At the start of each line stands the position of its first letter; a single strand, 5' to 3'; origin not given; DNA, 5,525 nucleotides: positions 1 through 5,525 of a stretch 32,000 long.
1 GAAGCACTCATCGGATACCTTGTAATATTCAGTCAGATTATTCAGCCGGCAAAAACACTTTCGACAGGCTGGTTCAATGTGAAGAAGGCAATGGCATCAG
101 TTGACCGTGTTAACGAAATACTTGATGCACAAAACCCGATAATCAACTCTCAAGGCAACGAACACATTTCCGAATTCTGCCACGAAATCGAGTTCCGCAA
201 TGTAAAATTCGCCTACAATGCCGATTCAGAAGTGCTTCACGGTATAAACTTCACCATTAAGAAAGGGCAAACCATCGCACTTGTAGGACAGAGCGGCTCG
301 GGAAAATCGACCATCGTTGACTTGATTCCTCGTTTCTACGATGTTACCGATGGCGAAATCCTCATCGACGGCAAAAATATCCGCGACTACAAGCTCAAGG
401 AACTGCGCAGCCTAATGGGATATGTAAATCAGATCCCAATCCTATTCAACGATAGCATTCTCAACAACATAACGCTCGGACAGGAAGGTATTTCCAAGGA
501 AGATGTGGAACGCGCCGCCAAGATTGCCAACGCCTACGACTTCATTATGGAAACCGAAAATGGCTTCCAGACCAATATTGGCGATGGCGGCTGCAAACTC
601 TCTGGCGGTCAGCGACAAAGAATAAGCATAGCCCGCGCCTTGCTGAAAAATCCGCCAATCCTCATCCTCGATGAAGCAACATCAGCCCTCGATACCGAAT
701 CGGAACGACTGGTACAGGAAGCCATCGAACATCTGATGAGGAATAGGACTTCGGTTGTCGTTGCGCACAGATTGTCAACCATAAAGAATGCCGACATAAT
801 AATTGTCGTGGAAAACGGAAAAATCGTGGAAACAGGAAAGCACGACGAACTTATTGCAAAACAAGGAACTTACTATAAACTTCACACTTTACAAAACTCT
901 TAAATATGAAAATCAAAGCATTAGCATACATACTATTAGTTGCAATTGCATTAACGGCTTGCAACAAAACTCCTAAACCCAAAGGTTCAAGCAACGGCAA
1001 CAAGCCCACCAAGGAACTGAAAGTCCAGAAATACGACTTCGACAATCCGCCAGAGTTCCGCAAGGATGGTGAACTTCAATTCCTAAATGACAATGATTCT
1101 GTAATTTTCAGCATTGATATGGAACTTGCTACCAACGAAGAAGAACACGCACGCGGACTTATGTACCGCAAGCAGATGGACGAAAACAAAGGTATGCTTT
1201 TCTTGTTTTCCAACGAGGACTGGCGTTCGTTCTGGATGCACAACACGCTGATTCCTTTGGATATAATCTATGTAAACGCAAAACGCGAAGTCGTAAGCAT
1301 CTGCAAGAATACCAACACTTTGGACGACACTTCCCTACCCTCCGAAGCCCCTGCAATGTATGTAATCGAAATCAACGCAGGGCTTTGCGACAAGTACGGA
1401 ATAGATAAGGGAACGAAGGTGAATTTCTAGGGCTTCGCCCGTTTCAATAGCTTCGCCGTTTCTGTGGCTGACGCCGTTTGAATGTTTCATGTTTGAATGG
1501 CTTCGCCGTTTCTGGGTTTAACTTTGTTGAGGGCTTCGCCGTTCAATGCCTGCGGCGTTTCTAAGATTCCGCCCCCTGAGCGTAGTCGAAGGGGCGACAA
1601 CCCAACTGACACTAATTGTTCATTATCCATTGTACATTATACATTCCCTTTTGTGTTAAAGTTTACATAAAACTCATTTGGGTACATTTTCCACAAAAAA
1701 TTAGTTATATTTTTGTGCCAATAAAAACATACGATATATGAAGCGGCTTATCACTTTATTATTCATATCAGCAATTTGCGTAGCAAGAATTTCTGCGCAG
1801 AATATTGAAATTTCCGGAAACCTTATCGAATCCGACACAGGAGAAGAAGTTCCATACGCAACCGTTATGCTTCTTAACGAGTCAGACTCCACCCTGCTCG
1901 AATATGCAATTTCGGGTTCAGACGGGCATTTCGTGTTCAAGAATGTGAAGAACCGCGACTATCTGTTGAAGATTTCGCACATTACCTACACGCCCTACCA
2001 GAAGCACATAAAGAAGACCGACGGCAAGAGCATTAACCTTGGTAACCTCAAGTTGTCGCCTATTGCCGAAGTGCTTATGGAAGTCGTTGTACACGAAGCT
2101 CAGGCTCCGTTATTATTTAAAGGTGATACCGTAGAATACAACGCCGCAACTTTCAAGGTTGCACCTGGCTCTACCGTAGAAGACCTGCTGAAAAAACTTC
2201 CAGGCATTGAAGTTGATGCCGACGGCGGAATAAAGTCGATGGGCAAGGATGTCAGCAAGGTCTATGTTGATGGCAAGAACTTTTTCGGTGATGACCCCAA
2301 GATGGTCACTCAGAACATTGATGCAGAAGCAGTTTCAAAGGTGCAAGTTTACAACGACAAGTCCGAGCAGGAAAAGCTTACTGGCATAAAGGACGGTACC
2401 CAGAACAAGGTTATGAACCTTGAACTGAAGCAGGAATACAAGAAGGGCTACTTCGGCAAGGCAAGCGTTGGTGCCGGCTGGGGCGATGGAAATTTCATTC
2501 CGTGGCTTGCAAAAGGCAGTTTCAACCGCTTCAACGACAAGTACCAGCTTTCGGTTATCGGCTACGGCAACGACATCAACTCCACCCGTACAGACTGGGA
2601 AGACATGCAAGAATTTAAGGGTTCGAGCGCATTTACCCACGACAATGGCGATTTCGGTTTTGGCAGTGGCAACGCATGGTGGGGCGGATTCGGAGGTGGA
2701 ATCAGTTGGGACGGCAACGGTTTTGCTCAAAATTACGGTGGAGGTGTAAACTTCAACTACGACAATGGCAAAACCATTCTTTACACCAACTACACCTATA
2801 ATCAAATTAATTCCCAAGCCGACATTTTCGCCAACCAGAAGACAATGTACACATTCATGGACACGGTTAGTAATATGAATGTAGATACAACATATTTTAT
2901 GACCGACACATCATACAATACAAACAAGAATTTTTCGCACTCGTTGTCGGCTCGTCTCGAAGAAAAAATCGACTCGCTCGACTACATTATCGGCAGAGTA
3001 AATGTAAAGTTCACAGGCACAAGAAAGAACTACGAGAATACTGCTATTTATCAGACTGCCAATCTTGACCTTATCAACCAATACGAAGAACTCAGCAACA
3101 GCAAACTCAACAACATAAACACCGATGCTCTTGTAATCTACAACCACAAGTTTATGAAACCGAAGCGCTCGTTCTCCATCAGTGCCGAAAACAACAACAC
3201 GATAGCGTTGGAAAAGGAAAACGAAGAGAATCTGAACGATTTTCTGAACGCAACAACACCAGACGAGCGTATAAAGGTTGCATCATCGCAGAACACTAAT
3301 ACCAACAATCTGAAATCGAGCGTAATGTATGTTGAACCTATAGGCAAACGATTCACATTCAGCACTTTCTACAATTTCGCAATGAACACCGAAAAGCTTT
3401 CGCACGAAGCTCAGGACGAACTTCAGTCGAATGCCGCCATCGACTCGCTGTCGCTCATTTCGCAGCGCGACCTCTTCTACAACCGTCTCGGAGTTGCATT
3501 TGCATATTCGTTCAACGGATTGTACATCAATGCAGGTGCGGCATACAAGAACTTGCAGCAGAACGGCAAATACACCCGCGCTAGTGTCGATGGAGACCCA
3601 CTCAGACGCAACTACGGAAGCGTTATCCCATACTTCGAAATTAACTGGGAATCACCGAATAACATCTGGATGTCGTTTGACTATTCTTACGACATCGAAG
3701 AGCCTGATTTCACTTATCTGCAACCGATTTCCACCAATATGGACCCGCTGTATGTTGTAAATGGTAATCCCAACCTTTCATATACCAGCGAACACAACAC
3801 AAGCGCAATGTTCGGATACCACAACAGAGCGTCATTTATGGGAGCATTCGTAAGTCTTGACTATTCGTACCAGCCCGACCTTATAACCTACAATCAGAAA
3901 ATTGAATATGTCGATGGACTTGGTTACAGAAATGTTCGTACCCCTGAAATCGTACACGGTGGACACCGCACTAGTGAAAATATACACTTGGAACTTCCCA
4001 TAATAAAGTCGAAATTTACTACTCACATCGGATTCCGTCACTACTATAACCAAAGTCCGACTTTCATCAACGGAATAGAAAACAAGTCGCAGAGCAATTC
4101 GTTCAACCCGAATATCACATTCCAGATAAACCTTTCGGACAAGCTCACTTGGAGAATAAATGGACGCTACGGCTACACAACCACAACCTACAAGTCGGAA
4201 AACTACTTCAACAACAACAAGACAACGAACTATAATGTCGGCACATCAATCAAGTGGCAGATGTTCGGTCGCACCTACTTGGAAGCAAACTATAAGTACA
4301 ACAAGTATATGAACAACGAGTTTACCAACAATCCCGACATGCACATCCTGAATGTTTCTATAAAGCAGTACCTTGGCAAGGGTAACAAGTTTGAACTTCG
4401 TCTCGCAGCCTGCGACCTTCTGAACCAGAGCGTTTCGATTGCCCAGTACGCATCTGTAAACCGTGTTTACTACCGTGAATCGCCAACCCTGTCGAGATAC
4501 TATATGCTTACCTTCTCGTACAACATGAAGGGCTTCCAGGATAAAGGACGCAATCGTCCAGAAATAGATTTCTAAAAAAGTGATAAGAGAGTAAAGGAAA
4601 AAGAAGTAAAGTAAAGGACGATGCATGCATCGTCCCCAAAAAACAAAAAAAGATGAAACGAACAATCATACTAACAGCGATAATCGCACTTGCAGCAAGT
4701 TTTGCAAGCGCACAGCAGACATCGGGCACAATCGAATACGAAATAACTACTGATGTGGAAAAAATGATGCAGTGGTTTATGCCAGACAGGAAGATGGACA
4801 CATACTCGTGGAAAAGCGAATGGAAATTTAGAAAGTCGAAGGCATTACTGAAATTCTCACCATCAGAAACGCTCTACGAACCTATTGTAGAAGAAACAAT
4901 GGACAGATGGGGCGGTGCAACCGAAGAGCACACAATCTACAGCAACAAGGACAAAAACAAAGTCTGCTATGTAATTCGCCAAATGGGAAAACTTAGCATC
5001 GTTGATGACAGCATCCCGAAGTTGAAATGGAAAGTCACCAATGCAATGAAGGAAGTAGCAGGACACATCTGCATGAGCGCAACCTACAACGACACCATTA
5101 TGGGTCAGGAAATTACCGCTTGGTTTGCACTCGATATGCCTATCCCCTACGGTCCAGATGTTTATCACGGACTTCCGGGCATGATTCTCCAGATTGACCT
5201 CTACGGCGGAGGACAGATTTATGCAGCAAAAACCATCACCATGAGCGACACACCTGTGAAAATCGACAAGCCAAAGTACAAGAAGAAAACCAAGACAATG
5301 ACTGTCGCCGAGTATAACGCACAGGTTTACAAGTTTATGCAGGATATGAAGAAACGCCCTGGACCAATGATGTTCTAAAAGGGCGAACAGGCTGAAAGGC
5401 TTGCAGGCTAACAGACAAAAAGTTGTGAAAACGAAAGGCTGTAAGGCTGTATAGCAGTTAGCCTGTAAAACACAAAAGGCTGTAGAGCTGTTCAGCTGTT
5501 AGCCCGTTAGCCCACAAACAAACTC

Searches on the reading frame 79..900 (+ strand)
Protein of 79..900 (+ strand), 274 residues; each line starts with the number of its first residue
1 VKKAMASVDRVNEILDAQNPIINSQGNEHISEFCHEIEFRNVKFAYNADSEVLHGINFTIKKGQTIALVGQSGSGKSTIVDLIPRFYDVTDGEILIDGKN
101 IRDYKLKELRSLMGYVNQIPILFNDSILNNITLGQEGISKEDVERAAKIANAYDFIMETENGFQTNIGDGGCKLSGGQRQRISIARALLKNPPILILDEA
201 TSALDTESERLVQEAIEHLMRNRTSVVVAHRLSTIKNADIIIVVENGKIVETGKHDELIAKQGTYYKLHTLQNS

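Call 83: search_protein_families(library=pfam, proteins=[window:79-900:+], max_evalue=0.00001)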
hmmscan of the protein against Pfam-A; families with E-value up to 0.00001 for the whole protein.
window:79-900:+ (274 aa): 2 families
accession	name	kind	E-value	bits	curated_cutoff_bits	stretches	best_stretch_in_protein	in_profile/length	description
PF00005.33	ABC_tran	-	1.4e-33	116.8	25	1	53-202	1-137/137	ABC transporter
PF02463.25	SMC_N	-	1.7e-10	41.1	40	1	93-245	110-212/220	RecF/RecN/SMC N terminal domain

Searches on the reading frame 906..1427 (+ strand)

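Call 83: search_protein_families(library=pfam, proteins=[window:906-1427:+], max_evalue=0.00001)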
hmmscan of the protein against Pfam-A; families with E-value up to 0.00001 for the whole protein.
window:906-1427:+ (174 aa): 1 family
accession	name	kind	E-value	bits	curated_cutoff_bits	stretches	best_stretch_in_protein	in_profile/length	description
PF02643.20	DUF192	-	3.7e-31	107.6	27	1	70-174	1-96/96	Uncharacterized ACR, COG1430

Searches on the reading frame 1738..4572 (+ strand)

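Call 83: search_protein_families(library=pfam, proteins=[window:1738-4572:+], max_evalue=0.00001)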
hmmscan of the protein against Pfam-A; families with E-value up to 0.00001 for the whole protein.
window:1738-4572:+ (945 aa): 3 families
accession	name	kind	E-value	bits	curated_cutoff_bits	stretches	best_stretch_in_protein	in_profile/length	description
PF14905.12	OMP_b-brl_3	-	3.7e-23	82.7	27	1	470-928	1-408/408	Outer membrane protein beta-barrel family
PF13715.12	CarbopepD_reg_2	-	3.7e-10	40.1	32.2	1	25-118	1-88/88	CarboxypepD_reg-like domain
PF13620.12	CarboxypepD_reg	-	2.2e-09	38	32.3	1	25-106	2-81/82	Carboxypeptidase regulatory-like domain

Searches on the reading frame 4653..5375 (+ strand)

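Call 83: search_protein_families(library=pfam, proteins=[window:4653-5375:+], max_evalue=0.00001)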
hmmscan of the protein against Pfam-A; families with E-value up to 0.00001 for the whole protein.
window:4653-5375:+ (241 aa): 1 family
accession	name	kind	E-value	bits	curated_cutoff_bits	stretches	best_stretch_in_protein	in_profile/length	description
PF09697.16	Porph_ging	-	5.5e-08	33.7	25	1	152-179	53-80/81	Protein of unknown function (Porph_ging)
